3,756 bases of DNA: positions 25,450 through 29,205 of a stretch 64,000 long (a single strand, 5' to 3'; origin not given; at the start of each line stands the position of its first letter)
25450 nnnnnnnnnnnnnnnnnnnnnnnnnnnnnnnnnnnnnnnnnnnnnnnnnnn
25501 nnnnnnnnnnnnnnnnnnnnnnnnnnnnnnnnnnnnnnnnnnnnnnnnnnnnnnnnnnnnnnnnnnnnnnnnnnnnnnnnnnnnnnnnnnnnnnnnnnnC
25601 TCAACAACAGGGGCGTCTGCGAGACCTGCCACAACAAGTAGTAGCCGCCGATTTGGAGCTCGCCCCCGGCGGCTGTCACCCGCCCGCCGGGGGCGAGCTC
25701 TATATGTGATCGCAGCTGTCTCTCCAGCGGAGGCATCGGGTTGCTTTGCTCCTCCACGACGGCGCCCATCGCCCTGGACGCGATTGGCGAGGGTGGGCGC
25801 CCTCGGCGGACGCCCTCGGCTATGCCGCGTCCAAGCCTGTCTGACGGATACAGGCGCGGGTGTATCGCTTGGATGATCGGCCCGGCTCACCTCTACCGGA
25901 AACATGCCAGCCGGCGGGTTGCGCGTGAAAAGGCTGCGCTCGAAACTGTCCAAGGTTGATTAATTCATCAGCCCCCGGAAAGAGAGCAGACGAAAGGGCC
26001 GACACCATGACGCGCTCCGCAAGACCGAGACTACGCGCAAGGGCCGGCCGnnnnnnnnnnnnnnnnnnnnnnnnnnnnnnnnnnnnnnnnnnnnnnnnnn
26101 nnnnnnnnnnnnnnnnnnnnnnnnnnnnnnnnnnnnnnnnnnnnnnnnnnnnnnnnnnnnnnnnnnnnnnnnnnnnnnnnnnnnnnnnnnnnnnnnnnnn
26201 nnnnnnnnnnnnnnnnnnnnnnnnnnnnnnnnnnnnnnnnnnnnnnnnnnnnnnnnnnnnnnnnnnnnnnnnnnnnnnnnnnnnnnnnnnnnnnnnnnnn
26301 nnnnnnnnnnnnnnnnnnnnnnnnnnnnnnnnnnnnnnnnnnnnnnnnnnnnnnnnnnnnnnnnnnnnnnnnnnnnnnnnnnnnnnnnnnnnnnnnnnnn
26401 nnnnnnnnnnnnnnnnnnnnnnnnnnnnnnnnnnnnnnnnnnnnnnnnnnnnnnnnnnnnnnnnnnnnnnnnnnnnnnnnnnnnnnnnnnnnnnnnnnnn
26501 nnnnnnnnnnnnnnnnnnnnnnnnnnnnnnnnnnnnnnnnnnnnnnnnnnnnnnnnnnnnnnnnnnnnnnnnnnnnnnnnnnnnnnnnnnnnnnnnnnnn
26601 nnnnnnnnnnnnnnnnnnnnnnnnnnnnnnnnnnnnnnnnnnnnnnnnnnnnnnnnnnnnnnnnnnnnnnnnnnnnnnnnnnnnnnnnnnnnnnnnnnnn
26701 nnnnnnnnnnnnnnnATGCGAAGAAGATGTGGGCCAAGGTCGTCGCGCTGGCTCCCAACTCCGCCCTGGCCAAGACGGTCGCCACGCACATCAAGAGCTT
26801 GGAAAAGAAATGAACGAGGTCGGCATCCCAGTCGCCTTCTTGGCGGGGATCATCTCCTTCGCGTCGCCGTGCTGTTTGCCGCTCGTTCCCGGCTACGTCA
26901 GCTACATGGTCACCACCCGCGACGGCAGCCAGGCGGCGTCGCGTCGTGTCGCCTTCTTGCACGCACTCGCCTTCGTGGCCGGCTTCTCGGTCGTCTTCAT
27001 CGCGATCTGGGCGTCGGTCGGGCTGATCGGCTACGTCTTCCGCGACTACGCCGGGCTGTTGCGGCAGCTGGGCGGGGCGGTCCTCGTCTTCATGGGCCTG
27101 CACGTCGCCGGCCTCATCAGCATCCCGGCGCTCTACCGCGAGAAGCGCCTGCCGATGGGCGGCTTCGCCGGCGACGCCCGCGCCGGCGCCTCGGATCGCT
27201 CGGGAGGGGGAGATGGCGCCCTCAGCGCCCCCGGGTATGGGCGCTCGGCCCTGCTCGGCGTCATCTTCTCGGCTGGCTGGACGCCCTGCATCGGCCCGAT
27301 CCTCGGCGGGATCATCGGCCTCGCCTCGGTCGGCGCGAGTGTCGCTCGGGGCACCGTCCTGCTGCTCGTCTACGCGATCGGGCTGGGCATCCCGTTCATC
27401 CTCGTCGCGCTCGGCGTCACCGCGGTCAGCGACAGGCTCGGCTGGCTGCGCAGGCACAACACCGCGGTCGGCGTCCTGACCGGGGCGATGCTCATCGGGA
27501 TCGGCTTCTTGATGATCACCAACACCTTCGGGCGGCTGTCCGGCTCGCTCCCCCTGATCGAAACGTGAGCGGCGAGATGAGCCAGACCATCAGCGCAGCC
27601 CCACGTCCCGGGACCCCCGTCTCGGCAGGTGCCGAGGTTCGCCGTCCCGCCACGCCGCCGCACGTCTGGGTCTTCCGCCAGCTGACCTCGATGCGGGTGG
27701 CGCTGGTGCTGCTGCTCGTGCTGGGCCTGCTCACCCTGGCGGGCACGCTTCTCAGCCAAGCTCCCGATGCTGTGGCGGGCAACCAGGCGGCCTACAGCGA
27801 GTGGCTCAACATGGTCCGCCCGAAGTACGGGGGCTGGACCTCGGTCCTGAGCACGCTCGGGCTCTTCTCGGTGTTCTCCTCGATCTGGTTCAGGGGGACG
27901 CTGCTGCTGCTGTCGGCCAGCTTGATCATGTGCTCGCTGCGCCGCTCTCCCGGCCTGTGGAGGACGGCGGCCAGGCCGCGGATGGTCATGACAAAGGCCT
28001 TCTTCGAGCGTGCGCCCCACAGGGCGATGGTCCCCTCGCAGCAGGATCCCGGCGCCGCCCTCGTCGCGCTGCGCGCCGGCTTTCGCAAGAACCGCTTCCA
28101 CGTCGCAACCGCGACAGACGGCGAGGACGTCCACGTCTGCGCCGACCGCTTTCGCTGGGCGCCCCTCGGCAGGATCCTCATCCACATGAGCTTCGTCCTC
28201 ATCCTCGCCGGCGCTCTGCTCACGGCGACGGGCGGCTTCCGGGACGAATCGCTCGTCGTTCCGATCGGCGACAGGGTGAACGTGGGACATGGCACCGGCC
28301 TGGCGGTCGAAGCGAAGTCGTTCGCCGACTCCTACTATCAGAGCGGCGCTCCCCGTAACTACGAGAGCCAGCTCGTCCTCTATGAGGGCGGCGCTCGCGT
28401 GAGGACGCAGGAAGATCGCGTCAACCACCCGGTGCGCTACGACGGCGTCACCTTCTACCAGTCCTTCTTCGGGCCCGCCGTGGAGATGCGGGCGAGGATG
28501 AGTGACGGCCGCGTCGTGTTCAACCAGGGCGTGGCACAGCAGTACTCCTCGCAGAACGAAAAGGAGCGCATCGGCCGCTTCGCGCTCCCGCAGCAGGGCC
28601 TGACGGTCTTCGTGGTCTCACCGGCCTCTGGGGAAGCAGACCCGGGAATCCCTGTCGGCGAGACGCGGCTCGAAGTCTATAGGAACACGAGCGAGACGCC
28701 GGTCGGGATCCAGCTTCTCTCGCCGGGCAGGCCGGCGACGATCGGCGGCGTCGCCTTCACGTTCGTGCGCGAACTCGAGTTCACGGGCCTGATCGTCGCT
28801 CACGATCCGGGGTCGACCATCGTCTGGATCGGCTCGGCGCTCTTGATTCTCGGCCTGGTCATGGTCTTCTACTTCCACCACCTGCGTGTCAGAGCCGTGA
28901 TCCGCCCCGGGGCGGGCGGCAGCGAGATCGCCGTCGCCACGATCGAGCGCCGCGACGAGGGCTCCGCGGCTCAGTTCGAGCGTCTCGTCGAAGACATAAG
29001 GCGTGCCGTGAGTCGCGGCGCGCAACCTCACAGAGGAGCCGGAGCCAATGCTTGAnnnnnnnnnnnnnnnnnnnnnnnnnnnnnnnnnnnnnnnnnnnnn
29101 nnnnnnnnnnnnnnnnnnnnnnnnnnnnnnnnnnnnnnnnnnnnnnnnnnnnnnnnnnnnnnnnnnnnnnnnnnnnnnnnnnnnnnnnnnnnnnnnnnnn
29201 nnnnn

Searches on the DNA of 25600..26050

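Call 67: search_rna_families(source=window, start=25600, end=26050, threshold=evalue, max_evalue=1)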
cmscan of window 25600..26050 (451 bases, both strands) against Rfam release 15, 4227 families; matches with E-value up to 1: 2.
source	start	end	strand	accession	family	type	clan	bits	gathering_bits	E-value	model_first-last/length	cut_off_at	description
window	25653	25704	-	RF04119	MIR1858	Gene; miRNA;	-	19.1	137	0.95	1-197/197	no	MIR1858 microRNA precursor family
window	25651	25705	-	RF03877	mir-3937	Gene; miRNA;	-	18.7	84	0.45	1-102/102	no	mir-3937 microRNA precursor family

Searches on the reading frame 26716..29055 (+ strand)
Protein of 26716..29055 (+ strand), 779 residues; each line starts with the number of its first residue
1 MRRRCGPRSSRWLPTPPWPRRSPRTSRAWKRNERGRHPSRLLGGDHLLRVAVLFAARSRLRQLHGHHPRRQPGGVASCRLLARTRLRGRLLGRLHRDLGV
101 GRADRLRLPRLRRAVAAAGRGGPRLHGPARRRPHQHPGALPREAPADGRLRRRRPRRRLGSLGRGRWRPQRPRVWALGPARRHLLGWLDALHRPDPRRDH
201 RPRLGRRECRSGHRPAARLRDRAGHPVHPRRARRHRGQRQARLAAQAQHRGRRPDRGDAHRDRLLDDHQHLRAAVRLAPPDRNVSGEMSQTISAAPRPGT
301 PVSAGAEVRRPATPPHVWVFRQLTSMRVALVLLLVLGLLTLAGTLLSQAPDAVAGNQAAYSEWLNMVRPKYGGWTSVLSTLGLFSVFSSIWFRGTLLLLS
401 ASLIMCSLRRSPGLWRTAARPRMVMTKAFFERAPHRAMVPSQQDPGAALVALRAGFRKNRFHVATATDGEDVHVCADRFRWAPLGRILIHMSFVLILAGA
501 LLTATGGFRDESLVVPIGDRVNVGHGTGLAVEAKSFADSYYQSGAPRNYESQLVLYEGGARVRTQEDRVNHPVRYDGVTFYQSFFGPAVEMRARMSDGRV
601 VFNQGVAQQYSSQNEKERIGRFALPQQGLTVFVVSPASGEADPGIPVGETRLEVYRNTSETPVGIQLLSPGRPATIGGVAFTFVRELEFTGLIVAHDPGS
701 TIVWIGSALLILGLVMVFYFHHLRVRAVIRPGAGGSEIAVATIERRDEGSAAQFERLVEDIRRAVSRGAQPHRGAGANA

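Call 7: search_protein_families(library=pfam, proteins=[window:26716-29055:+], max_evalue=0.01)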
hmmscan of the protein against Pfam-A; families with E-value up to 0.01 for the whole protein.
window:26716-29055:+ (779 aa): 1 family
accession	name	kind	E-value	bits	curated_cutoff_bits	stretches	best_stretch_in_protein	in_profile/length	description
PF05140.19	ResB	-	5.2e-70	237.1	24.6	1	326-748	1-478/486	ResB-like family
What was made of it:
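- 27570..29055 (+): ResB/CcsB (System II cytochrome c synthase subunit). The start coordinate is approximate. Pfam ResB, 237 bits, on ORF 26716-29055 at residues 326-748 (call 7).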
